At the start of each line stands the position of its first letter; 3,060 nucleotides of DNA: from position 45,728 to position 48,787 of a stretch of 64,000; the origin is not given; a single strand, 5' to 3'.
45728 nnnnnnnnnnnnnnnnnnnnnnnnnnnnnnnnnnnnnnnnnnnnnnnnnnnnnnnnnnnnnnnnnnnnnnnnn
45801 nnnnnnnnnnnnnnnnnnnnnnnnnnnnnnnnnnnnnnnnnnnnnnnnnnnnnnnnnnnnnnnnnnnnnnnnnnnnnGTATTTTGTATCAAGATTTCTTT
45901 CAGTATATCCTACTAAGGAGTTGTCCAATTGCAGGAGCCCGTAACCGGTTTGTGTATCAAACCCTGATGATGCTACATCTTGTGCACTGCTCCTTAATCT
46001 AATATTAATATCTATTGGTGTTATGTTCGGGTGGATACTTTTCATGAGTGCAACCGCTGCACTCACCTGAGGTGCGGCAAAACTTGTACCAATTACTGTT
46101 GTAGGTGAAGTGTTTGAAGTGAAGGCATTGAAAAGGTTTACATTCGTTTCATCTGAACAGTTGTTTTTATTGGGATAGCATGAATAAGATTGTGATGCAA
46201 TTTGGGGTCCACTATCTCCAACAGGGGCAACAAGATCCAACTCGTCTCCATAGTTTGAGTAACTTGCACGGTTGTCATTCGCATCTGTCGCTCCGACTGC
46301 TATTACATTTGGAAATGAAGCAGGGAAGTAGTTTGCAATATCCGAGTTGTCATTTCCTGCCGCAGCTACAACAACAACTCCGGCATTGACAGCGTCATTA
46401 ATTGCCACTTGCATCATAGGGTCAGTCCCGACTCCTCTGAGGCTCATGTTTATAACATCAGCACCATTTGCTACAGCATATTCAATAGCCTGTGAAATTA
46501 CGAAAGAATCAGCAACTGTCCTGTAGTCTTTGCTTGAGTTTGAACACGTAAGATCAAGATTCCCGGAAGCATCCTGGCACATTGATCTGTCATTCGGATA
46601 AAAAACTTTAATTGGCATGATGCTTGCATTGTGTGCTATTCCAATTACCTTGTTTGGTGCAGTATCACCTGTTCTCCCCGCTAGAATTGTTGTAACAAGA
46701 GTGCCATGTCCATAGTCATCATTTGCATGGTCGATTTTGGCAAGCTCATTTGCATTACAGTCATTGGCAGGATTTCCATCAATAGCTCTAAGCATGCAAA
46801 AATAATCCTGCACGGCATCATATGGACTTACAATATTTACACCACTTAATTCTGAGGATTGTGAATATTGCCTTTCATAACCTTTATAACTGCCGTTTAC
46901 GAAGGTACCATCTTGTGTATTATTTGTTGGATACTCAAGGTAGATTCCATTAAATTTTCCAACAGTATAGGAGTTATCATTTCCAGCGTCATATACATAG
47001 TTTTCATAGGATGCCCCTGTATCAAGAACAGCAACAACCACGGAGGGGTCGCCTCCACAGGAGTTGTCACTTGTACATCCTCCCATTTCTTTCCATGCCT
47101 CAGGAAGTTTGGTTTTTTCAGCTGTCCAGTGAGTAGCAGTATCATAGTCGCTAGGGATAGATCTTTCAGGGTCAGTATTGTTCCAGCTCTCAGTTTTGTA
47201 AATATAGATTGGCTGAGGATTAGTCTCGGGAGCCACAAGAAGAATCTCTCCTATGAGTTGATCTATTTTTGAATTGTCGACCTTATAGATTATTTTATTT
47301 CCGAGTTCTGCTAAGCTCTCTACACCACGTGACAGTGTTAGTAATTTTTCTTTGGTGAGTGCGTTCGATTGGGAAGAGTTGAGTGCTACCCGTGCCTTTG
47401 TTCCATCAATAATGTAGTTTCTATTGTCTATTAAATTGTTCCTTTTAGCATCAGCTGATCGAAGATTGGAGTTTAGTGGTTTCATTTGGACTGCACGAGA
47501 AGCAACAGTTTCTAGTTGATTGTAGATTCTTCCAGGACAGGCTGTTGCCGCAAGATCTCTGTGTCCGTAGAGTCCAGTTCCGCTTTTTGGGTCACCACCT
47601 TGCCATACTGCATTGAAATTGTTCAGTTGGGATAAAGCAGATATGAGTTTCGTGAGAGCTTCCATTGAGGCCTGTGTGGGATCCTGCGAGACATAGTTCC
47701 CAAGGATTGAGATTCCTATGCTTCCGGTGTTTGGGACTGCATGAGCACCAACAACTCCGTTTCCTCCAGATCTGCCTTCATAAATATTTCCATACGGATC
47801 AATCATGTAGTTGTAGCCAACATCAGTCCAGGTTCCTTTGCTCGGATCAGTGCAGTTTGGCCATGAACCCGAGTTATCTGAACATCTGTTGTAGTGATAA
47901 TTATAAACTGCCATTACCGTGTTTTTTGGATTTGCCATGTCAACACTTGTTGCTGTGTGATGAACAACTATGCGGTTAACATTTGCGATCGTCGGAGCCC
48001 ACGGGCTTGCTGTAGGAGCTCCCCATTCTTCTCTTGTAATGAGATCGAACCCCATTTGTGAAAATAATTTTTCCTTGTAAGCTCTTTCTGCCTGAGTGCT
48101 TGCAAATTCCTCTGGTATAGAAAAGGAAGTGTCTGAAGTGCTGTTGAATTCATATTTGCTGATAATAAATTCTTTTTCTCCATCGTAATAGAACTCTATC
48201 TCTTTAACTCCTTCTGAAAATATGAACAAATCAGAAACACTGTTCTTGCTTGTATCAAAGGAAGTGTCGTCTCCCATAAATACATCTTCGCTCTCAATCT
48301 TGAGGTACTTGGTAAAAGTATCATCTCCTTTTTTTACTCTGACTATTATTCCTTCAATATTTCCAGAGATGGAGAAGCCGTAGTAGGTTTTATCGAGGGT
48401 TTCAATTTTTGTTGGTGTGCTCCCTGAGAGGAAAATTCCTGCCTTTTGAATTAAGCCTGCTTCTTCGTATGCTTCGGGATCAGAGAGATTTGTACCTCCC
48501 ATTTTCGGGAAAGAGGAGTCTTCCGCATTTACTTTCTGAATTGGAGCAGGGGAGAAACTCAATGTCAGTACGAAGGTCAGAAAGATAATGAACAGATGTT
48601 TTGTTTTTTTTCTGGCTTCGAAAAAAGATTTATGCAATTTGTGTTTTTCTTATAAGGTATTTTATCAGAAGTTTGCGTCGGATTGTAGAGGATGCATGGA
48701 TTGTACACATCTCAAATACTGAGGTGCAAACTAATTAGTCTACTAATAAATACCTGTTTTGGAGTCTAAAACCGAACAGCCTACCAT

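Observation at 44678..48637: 1319-aa secreted fusion of a PGRP-type peptidoglycan amidase, a subtilisin-like protease and four repeats of an unrecognised domain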

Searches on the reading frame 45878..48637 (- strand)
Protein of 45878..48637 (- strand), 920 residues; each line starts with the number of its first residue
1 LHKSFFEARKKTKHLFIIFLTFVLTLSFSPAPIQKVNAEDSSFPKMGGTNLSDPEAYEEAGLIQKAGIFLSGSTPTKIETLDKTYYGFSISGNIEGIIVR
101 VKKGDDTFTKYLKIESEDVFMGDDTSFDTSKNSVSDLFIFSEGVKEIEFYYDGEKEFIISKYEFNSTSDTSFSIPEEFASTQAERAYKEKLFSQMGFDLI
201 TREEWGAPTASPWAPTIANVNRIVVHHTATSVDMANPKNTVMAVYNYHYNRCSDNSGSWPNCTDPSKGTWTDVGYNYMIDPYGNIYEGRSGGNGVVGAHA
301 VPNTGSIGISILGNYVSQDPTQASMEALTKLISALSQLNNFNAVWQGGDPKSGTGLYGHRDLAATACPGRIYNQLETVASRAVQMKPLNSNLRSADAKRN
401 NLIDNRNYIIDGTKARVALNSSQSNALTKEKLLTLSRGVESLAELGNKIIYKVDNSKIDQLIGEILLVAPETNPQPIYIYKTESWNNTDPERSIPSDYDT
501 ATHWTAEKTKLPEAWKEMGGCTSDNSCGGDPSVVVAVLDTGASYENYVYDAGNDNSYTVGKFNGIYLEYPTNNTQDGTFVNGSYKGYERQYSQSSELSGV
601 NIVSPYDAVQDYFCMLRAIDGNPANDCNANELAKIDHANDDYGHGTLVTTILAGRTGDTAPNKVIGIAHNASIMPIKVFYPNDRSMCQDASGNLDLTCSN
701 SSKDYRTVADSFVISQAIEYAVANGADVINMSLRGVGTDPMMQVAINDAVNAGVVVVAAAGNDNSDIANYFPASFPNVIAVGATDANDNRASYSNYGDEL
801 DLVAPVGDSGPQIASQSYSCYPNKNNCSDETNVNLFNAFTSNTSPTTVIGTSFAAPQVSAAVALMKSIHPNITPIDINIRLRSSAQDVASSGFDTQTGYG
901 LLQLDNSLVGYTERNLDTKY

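Call 38: predict_structure(alignment_id=A2)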
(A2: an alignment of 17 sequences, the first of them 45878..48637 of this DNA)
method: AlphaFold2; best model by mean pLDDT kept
length: 920 residues; sequences in the alignment: 17
mean_pLDDT: 62.5   pTM: 0.45
mean pLDDT of the five models: 62.5, 61.8, 60.5, 58.9, 57.8
residues with pLDDT >= 90: 35; 70-90: 375; 50-70: 222; < 50: 288
segments of 3 or more residues with pLDDT < 50: 1-72, 115-132, 164-175, 211-215, 250-262, 264-273, 298-302, 360-367, 479-527, 543-554, 574-591, 656-664, 765-769, 809-811, 815-846, 912-920
pLDDT, mean of each block of 10 residues (from residue 1): 33 41 31 21 24 30 38 72 68 71 73 48 35 50 73 72 42 46 82 86 71 57 74 75 64 44 44 67 81 57 67 77 88 87 70 65 46 82 84 82 62 72 79 75 66 78 86 63 31 33 28 34 50 84 47 56 66 50 44 60 83 68 59 65 64 56 59 83 65 70 56 85 94 67 89 90 52 80 76 71 69 44 34 30 47 82 85 87 79 79 70 36
secondary structure, 60 per line:
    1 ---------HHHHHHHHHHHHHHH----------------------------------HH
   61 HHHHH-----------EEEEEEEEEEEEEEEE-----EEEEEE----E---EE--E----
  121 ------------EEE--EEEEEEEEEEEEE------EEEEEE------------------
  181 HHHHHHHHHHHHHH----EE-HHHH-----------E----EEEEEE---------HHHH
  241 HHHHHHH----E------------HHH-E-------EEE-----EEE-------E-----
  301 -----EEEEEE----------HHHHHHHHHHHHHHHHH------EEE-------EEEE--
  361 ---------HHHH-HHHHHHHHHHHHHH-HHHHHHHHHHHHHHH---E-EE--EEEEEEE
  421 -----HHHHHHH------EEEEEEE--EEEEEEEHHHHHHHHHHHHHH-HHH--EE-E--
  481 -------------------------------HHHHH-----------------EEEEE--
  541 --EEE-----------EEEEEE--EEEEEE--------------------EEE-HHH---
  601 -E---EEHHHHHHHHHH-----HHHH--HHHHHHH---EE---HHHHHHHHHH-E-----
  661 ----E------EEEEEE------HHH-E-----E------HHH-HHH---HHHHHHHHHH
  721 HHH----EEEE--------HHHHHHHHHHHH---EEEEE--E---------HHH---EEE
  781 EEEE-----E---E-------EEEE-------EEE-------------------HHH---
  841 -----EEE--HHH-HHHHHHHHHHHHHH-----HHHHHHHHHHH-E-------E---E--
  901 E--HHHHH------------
elements in order (helices of 4 or more, strands of 3 or more residues): H10-24 H59-65 E77-92 E98-103 E133-135 E138-150 E157-162 H181-194 H202-205 E222-227 H237-247 E277-279 E285-287 E306-311 H322-338 E345-347 E355-358 H370-373 H375-388 H390-404 E414-420 H426-432 E439-445 E448-454 H455-468 H512-516 E534-538 E543-545 E557-562 E565-570 E591-593 H608-617 H623-626 H629-635 H644-653 E672-677 H711-723 E728-731 H740-751 E755-759 E778-784 E802-805 E813-815 E846-848 H855-868 H874-884 H904-908

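Call 59: fold_search(model_id=the predicted structure, library=pdb)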
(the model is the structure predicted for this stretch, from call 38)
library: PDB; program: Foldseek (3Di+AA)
matches with E <= 10: 1244; with E <= 0.001: 333
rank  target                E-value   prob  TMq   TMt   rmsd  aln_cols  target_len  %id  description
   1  3qtl_A                2.3e-19  1.00  0.24  0.76   6.8       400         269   26  Structural Basis for Dual-inhibition Mechanism of a Non-classical Kazal-type Serine Protease Inhibitor from Horseshoe  (released 2011-06-01)
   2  1c3l                  3.6e-19  1.00  0.24  0.75   6.9       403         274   26  SUBTILISIN-CARLSBERG COMPLEXED WITH XENON (8 BAR) (released 1999-08-04)
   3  1cse_E                2.0e-18  1.00  0.24  0.75   7.0       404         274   26  THE HIGH-RESOLUTION X-RAY CRYSTAL STRUCTURE OF THE COMPLEX FORMED BETWEEN SUBTILISIN CARLSBERG AND EGLIN C, AN ELASTAS (released 1988-07-16)
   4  1c9m                  2.7e-18  1.00  0.24  0.76   6.3       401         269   24  BACILLUS LENTUS SUBTILSIN (SER 87) N76D/S103A/V104I (released 1999-10-06)
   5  1sbi                  2.8e-18  1.00  0.23  0.72   8.9       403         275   25  SUBTILISIN BPN' 8397 (E.C. 3.4.21.14) MUTANT (M50F, N76D, G169A, Q206C, N218S) (released 1995-12-07)
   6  1ubn                  3.0e-18  1.00  0.23  0.72   7.3       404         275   23  SELENOSUBTILISIN BPN (released 1999-06-08)
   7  1iav                  3.1e-18  1.00  0.24  0.77   5.9       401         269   23  STRUCTURE ON NATIVE (ASN 87) SUBTILISIN FROM BACILLUS LENTUS (released 2001-04-18)
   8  3qtl_B                3.5e-18  1.00  0.24  0.75   6.8       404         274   25  Structural Basis for Dual-inhibition Mechanism of a Non-classical Kazal-type Serine Protease Inhibitor from Horseshoe  (released 2011-06-01)
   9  1s02                  3.5e-18  1.00  0.23  0.71   8.9       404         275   24  EFFECTS OF ENGINEERED SALT BRIDGES ON THE STABILITY OF SUBTILISIN BPN' (released 1992-01-15)
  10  1c9j                  4.1e-18  1.00  0.24  0.77   6.0       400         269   24  BACILLUS LENTUS SUBTILISIN K27R/N87S/V104Y/N123S/T274A VARIANT (released 1999-10-06)
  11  1ndu                  4.1e-18  1.00  0.24  0.76   6.0       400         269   24  Bacillus lentus subtilisin variant S101G/V104N (released 2004-04-06)
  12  1a2q                  4.1e-18  1.00  0.23  0.74   8.1       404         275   24  SUBTILISIN BPN' MUTANT 7186 (released 1998-04-29)
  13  1q5p                  5.2e-18  1.00  0.24  0.76   6.2       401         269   24  S156E/S166D variant of Bacillus lentus subtilisin (released 2003-11-11)
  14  2sni_E                5.5e-18  1.00  0.23  0.72   8.6       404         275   24  STRUCTURAL COMPARISON OF TWO SERINE PROTEINASE-PROTEIN INHIBITOR COMPLEXES. EGLIN-C-SUBTILISIN CARLSBERG AND CI-2-SUBT (released 1988-09-07)
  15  5arb                  6.4e-18  1.00  0.24  0.76   6.5       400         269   24  Cooperative bio-metallic selectivity in a tailored protease enables creation of a C-C cross-coupling Heckase (released 2016-09-14)
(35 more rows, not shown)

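Call 61: find_related_loci(query=A2, collection=genome_contigs, flank=6000)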
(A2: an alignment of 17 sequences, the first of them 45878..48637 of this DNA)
Query A2 (920 aa) in genome_contigs; peptide patterns used: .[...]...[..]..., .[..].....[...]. (x = any residue, [..] = any of these).
599 stretches matched a pattern (row limit reached: there are more); 592 encode a relative of the query (tblastn E <= 1e-3); the best 80 are kept; 80 distinct loci.
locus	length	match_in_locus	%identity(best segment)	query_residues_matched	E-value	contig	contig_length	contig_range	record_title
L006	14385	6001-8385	44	95-911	0e+0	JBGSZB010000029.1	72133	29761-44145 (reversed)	MAG: Candidatus Dojkabacteria bacterium isolate JTS-AC489 k141_4207069, whole genome shotgun sequence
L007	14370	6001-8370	39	59-909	2e-168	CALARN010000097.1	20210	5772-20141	MAG TPA_asm: uncultured bacterium isolate SRR3330211_bin.134_CONCOCT_v1.1_MAG genome assembly, contig: ERZ724082.2038, w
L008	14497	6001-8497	44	67-908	2e-88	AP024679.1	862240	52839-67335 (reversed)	MAG: Candidatus Dojkabacteria bacterium KatS3mg085 DNA, complete genome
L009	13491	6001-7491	34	394-905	1e-65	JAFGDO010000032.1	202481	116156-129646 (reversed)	MAG: Candidatus Dojkabacteria bacterium isolate Zod_Metabat.1179 k87_14140753, whole genome shotgun sequence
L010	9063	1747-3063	35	458-905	9e-59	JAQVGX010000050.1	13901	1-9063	MAG: Candidatus Dojkabacteria bacterium isolate STE_192 NODE_10572_length_13901_cov_3.830913_Sandtown_E, whole genome sh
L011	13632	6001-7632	28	199-903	6e-53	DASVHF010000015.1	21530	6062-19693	MAG TPA_asm: Candidatus Nanoarchaeia archaeon isolate SMAG_U2959 k141_1027789, whole genome shotgun sequence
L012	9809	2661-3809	35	488-905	3e-43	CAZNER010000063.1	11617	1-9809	MAG TPA_asm: uncultured Candidatus Saccharibacteria bacterium isolate binchicken_co334_336 genome assembly, contig: NODE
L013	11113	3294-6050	32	196-917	1e-42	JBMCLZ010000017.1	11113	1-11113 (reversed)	MAG: Candidatus Dojkabacteria bacterium isolate D1M03_48 NODE_3483_length_11113_cov_4.589890, whole genome shotgun seque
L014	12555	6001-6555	38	199-385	1e-31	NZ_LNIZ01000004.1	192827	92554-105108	Trueperella bernardiae strain LCDC 89-0504 AQZ59_contig000004, whole genome shotgun sequence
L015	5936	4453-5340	29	87-387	2e-29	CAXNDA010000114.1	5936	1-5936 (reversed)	MAG: Chloroflexota bacterium isolate MaH-09apr19-110 genome assembly, contig: MaH-09apr19-C32540, whole genome shotgun s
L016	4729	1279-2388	41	199-380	1e-29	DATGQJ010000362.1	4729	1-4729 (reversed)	MAG TPA_asm: Oceanobacillus sp. isolate SMAG_U10420 k141_5038246, whole genome shotgun sequence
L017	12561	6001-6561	35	199-388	3e-29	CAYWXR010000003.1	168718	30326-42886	MAG TPA_asm: uncultured Thermomicrobiales bacterium isolate SRP268622_co1_373 genome assembly, contig: NODE_71_length_16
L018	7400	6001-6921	32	478-908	8e-36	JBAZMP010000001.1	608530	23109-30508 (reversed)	MAG: Patescibacteria group bacterium isolate SO_2017_LW4_46 scaffold_9_c1_LW137-91_2017, whole genome shotgun sequence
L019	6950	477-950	40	220-384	2e-28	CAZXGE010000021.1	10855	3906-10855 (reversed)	MAG TPA_asm: uncultured Candidatus Peribacteria bacterium isolate SRP286056_co2_605 genome assembly, contig: NODE_10102_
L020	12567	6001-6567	38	199-383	1e-28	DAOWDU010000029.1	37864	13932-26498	MAG TPA_asm: bacterium isolate CSMAG_1921 CSMAG_1921_k141_2859824_length_37864_cov_43.7057, whole genome shotgun sequenc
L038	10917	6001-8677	37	198-885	2e-27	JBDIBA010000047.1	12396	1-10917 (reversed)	MAG: Acidimicrobiia bacterium isolate AS-MICRO-3CA.191 NODE_24483_length_12396_cov_30.645214, whole genome shotgun seque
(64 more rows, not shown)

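Call 65: search_protein_families(library=pfam, proteins=[L038:5494-7416:+, L038:7553-9436:+, L011:5350-8409:+, L038:4166-5497:+, L011:8461-9603:+, L011:3935-5182:-], max_evalue=0.0001)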
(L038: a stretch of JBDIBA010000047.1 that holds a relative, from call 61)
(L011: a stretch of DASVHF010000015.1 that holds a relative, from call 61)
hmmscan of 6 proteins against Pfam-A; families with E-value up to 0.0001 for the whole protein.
L038:5494-7416:+ (640 aa): 1 family
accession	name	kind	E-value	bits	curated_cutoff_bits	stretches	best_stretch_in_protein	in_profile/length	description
PF00082.27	Peptidase_S8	-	2.7e-50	171.7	21.8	1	136-373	3-274/288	Subtilase family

L038:7553-9436:+ (627 aa): 1 family
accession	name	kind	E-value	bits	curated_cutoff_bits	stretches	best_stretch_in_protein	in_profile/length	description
PF01510.30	Amidase_2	-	3.5e-21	76.4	26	1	208-352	4-131/131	N-acetylmuramoyl-L-alanine amidase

L011:5350-8409:+ (1019 aa): 2 families
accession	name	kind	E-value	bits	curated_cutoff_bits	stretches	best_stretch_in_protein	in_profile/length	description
PF00082.27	Peptidase_S8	-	1.5e-48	166.1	21.8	1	482-758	3-288/288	Subtilase family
PF01510.30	Amidase_2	-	1.5e-11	45.2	26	1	240-351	5-115/131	N-acetylmuramoyl-L-alanine amidase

L038:4166-5497:+ (443 aa): 2 families
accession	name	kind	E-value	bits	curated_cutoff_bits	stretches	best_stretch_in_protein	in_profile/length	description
PF00534.26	Glycos_transf_1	-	1.8e-15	57.4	26.4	1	226-382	4-170/172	Glycosyl transferases group 1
PF13692.12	Glyco_trans_1_4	-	1.5e-13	51.7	27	1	237-354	2-124/142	Glycosyl transferases group 1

L011:8461-9603:+ (380 aa): 4 families
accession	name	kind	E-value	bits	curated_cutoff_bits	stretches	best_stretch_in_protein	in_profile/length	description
PF00534.26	Glycos_transf_1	-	9.2e-29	100.6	26.4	1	205-355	9-171/172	Glycosyl transferases group 1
PF13692.12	Glyco_trans_1_4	-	2.6e-19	70.3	27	1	214-333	4-133/142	Glycosyl transferases group 1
PF13439.12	Glyco_transf_4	-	3.3e-06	27.7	28.5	1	52-196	39-170/170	Glycosyltransferase Family 4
PF20706.3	GT4-conflict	-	9.7e-05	21.9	26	0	266-327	270-328/385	Family 4 Glycosyltransferase in conflict systems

L011:3935-5182:- (415 aa): 5 families
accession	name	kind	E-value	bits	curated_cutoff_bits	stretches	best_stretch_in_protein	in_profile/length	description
PF00534.26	Glycos_transf_1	-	3e-48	164.1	26.4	1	225-386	8-172/172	Glycosyl transferases group 1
PF13692.12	Glyco_trans_1_4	-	1.7e-38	132.5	27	1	233-372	2-142/142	Glycosyl transferases group 1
PF13439.12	Glyco_transf_4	-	2.7e-22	80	28.5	1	59-210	1-168/170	Glycosyltransferase Family 4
PF13579.12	Glyco_trans_4_4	-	4e-07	30.9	29.7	1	60-205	1-156/158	Glycosyl transferase 4-like domain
PF20706.3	GT4-conflict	-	7.3e-07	28.9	26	1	229-351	194-326/385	Family 4 Glycosyltransferase in conflict systems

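Call 82: find_homologous_proteins(query=L012:614-2137:-, max_evalue=1e-10)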
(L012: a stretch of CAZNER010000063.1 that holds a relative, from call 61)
Query L012:614-2137:- (507 aa): 759 proteins with E <= 1e-10 among 8000 candidates; the best 120 are listed.
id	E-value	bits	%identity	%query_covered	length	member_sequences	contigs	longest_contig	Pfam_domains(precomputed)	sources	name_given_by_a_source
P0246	0.0e+0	1133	100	100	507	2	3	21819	PF01510.31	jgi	-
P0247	4.4e-202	690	59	100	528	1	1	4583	PF01510.31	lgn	-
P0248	1.0e-158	547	54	94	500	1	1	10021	PF01510.31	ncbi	ncbi:peptidoglycan recognition family protein, partial [Patescibacteria group bacterium]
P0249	1.3e-156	540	52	90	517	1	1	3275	PF01510.31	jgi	-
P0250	1.3e-138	481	54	82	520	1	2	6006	PF01510.31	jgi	jgi:hypothetical protein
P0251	1.2e-136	474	50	81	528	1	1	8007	PF01510.31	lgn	-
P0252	6.6e-135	469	45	98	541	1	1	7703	PF01510.31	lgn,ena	-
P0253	7.3e-132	459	46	97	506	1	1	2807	PF01510.31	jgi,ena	-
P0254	1.2e-125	438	53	76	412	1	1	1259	PF01510.31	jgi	jgi:hypothetical protein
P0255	2.2e-123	431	50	81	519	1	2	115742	PF01510.31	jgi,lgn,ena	-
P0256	2.8e-112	394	45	85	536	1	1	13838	PF01510.31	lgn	-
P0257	6.5e-111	390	40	100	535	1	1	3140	PF01510.31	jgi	jgi:hypothetical protein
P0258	1.8e-106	375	50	74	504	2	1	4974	PF01510.31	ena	-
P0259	4.5e-106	374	45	77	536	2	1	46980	PF01510.31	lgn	-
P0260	9.2e-104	366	45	77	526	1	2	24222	PF01510.31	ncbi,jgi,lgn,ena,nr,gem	ncbi:MAG: peptidoglycan recognition family protein [Patescibacteria group bacterium]|nr:peptidoglyca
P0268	2.8e-70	256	37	89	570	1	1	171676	PF01510.31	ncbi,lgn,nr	ncbi:N-acetylmuramoyl-L-alanine amidase [Candidatus Dojkabacteria bacterium]|nr:N-acetylmuramoyl-L-a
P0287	8.2e-52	195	34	83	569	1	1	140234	PF01510.31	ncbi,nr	ncbi:N-acetylmuramoyl-L-alanine amidase [bacterium]|nr:N-acetylmuramoyl-L-alanine amidase [bacterium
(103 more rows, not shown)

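Call 90: find_encoding_contigs(protein=P0268, flank=7000, max_places=1)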
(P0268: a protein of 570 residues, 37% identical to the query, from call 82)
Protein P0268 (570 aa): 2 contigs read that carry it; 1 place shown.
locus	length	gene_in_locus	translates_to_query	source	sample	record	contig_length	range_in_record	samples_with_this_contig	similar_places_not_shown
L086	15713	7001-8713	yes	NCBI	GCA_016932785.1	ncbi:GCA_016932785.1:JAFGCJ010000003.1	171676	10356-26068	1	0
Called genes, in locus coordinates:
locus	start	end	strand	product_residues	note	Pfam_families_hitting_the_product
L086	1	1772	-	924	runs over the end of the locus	PF02739:5_3_exonuc_N, PF01367:5_3_exonuc, PF00476:DNA_pol_A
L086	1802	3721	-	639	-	PF06480:FtsH_ext, PF05496:RuvB_N (weak), PF00004:AAA, PF07728:AAA_5 (weak), PF17862:AAA_lid_3, PF01434:Peptidase_M41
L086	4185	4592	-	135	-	PF04977:DivIC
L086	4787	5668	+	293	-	PF13495:Phage_int_SAM_4, PF02899:Phage_int_SAM_1, PF00589:Phage_integrase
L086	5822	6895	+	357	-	PF00814:TsaD, PF22521:HypF_C_2 (weak)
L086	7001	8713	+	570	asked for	PF01510:Amidase_2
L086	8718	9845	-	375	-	PF07690:MFS_1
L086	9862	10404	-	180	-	-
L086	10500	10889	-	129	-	-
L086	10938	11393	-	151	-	-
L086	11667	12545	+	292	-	-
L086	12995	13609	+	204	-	-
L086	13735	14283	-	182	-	-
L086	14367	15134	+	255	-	-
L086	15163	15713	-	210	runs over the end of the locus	-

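Call 91: find_encoding_contigs(protein=P0255, flank=7000, max_places=1)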
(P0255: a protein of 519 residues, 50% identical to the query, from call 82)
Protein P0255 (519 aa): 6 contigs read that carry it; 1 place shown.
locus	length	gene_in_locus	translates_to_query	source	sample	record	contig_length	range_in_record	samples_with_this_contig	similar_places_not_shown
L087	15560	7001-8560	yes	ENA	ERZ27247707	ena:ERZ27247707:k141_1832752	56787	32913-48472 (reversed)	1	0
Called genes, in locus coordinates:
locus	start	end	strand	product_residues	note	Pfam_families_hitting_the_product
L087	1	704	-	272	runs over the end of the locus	PF13641:Glyco_tranf_2_3, PF00535:Glycos_transf_2, PF10111:Glyco_tranf_2_2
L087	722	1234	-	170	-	PF00702:Hydrolase, PF08645:PNK3P, PF13419:HAD_2, PF13242:Hydrolase_like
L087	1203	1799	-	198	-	PF13580:SIS_2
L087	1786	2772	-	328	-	PF00288:GHMP_kinases_N, PF08544:GHMP_kinases_C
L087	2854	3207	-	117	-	PF10066:DUF2304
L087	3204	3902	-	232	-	PF00535:Glycos_transf_2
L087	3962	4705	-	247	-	PF01209:Ubie_methyltran (weak), PF13489:Methyltransf_23, PF08241:Methyltransf_11, PF08242:Methyltransf_12, PF13649:Methyltransf_25, PF13847:Methyltransf_31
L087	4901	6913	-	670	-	PF00082:Peptidase_S8, PF01839:FG-GAP (faint), PF13517:FG-GAP_3 (weak)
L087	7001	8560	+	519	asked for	PF01510:Amidase_2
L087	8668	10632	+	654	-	PF00535:Glycos_transf_2, PF10111:Glyco_tranf_2_2, PF13641:Glyco_tranf_2_3 (weak), PF13632:Glyco_trans_2_3 (faint), PF00535:Glycos_transf_2, PF10111:Glyco_tranf_2_2 (weak), PF13641:Glyco_tranf_2_3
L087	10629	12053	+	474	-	-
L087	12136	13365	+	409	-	-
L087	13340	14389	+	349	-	-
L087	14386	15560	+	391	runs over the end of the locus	PF00534:Glycos_transf_1, PF13692:Glyco_trans_1_4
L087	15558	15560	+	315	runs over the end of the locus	PF03706:LPG_synthase_TM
